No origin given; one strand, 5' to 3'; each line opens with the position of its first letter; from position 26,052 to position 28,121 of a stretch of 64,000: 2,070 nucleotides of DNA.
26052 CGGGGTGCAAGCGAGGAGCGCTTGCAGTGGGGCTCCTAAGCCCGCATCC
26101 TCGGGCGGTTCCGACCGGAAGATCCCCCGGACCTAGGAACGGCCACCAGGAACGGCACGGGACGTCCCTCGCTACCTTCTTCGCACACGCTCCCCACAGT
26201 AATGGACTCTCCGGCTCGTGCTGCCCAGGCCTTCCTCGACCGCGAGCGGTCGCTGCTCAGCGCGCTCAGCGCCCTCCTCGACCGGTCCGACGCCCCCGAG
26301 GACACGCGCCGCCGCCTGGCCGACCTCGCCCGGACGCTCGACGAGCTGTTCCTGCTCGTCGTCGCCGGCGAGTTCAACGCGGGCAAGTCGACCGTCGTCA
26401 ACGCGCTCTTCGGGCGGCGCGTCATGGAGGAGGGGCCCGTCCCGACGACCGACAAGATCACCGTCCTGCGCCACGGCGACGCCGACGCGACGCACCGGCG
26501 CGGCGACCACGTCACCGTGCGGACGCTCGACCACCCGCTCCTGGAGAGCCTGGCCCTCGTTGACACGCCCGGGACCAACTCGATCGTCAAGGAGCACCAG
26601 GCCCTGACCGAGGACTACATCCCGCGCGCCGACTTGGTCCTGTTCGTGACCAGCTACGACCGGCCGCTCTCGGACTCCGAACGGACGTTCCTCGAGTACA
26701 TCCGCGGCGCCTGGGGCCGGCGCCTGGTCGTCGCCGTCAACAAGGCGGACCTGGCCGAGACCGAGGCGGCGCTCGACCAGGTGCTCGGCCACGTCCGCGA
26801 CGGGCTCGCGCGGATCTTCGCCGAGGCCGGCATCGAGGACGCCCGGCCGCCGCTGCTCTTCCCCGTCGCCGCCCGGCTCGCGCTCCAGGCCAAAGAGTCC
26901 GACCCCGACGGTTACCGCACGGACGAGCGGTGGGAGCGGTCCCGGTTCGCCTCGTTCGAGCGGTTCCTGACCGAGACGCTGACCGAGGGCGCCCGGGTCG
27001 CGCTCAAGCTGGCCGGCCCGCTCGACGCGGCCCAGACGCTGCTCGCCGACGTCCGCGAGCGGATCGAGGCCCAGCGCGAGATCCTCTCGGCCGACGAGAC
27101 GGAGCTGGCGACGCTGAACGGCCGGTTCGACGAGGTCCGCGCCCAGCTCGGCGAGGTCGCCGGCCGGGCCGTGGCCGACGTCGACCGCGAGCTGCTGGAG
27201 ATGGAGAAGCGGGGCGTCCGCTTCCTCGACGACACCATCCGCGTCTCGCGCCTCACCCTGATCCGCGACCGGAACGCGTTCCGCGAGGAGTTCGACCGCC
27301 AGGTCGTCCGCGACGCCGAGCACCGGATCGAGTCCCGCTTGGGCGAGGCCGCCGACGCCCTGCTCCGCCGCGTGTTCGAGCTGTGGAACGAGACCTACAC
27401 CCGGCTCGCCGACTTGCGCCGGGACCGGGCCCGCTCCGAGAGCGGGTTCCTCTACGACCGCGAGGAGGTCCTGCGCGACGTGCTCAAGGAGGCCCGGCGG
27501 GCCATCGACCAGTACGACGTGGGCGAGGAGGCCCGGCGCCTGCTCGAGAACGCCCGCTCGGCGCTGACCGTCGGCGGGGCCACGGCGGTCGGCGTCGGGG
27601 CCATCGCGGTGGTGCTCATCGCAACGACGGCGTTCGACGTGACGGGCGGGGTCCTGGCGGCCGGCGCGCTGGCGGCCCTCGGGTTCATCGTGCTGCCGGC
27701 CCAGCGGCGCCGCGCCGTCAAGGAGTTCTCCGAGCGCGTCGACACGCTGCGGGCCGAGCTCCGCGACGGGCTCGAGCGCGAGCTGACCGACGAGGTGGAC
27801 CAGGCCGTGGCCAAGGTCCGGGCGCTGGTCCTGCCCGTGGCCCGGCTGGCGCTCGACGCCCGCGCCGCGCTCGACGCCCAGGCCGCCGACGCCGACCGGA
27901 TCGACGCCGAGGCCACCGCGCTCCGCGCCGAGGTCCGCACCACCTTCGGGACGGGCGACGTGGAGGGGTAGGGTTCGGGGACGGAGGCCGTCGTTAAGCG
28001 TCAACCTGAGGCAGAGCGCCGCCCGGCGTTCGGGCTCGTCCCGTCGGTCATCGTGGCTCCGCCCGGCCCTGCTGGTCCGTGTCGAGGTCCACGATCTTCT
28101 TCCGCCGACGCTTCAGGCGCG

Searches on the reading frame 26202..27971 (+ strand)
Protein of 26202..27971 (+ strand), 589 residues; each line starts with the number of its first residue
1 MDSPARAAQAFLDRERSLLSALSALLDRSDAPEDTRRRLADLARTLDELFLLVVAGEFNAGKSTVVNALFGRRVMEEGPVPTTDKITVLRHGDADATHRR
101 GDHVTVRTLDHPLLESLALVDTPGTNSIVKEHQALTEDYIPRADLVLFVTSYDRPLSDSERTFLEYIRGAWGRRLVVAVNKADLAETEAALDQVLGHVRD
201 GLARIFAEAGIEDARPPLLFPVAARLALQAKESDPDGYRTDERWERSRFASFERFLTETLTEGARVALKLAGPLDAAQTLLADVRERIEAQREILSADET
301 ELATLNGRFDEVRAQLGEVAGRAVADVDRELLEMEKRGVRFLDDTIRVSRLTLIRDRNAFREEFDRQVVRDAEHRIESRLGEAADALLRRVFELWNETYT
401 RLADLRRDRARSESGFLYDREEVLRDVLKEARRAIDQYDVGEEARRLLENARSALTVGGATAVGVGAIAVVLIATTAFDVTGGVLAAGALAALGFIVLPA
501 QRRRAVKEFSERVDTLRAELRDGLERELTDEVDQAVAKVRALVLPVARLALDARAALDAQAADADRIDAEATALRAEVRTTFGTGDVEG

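Call 3: search_protein_families(library=pfam, proteins=[window:26202-27971:+], max_evalue=1)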
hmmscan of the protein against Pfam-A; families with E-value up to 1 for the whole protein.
window:26202-27971:+ (589 aa): 12 families
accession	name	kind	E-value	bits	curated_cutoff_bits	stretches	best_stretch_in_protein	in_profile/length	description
PF00350.29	Dynamin_N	-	1.5e-25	90.6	27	2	102-181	88-167/168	Dynamin family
PF01926.29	MMR_HSR1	-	4e-11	43.5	21.9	1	53-181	3-113/113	50S ribosome-binding GTPase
PF03193.22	RsgA_GTPase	-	2.1e-07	31.4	30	1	35-128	93-171/174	RsgA GTPase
PF00009.33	GTP_EFTU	-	2.1e-05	24.6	26.5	1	51-208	5-156/188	Elongation factor Tu GTP binding domain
PF04548.22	AIG1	-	0.0069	16.2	27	1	52-195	3-138/212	AIG1 family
PF02421.24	FeoB_N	-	0.0089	16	27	0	52-73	3-24/156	Ferrous iron transport protein B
PF20990.2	DUF2207_C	-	0.0095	16.1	33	1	379-529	69-211/247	Predicted membrane protein (DUF2207) C-terminal domain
PF21808.2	Dynamin-like_hel_bact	-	0.013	15.1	28.3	0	462-514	252-304/373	Bacterial dynamin-like protein, helical domain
PF03706.18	LPG_synthase_TM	-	0.015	15.2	33.4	1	458-546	120-212/302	Lysylphosphatidylglycerol synthase TM region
PF00735.24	Septin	-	0.02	14.6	26.2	1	50-124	5-71/280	Septin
PF13874.11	Nup54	-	0.19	12.2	30.5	1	283-365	33-117/140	Nucleoporin complex subunit 54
PF05531.17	NPV_P10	-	0.57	11.1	29.8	0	503-533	10-45/75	Nucleopolyhedrovirus P10 protein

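Call 4: search_protein_families(library=padloc, proteins=[window:26202-27971:+], max_evalue=1)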
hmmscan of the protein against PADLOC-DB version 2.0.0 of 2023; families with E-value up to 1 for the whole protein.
window:26202-27971:+ (589 aa): 5 families
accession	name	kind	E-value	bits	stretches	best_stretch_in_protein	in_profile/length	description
PDLC03841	LeoBC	-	9.8e-28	95.6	1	32-577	60-563/601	-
PDLC03839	LeoA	-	1.1e-24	85.5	1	9-578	11-554/559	-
PDLC03843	LeoC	-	0.00039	18.6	1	55-69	74-88/207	-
PDLC03840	LeoA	-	0.01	12.9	1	118-167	105-162/577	-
PDLC04634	PDC-M40C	-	0.39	8.3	0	505-579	176-251/344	-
